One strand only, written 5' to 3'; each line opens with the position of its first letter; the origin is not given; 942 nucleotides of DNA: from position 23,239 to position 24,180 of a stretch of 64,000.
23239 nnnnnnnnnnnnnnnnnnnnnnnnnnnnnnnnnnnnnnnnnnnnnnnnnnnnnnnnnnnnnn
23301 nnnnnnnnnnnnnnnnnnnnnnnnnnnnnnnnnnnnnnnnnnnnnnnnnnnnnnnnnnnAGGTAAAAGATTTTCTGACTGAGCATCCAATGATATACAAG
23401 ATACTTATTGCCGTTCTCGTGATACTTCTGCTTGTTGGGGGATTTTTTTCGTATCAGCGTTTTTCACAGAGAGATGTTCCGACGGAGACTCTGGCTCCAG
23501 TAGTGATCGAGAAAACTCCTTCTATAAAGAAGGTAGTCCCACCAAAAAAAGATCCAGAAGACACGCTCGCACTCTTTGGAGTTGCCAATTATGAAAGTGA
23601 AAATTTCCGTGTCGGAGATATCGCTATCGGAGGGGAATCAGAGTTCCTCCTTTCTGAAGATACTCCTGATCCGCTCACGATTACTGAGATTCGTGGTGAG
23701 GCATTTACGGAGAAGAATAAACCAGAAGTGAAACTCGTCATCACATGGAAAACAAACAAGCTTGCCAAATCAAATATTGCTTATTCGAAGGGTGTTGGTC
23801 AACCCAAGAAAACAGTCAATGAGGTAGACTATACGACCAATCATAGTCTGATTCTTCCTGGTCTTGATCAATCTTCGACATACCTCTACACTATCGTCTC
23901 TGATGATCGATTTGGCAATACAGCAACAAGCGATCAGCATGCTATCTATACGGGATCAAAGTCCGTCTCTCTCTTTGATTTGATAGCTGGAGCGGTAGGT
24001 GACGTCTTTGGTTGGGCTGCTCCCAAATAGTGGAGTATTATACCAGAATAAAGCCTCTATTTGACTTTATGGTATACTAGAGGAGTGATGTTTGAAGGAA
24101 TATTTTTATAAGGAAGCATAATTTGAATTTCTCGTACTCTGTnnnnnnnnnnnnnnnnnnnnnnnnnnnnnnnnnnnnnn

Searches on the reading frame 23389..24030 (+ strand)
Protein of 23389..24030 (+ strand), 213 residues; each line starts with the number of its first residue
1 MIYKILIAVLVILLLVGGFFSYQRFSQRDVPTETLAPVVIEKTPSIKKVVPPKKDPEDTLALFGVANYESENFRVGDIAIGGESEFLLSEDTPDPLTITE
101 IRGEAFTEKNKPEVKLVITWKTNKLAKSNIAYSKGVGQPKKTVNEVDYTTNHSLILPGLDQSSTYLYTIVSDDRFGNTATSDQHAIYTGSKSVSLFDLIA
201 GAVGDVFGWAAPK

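Call 3: search_protein_families(library=pfam, proteins=[window:23389-24030:+], max_evalue=0.01)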
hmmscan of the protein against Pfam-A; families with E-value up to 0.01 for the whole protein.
window:23389-24030:+ (213 aa): 1 family
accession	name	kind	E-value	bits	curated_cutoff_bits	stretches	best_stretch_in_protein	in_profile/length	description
PF16656.11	Pur_ac_phosph_N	-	0.00042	21.3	30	1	112-182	11-87/93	Purple acid Phosphatase, N-terminal domain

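Call 11: search_protein_families(library=ncbifam, proteins=[window:23389-24030:+], max_evalue=0.01)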
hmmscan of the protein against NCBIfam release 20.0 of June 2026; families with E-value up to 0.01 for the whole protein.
window:23389-24030:+ (213 aa): 0 families
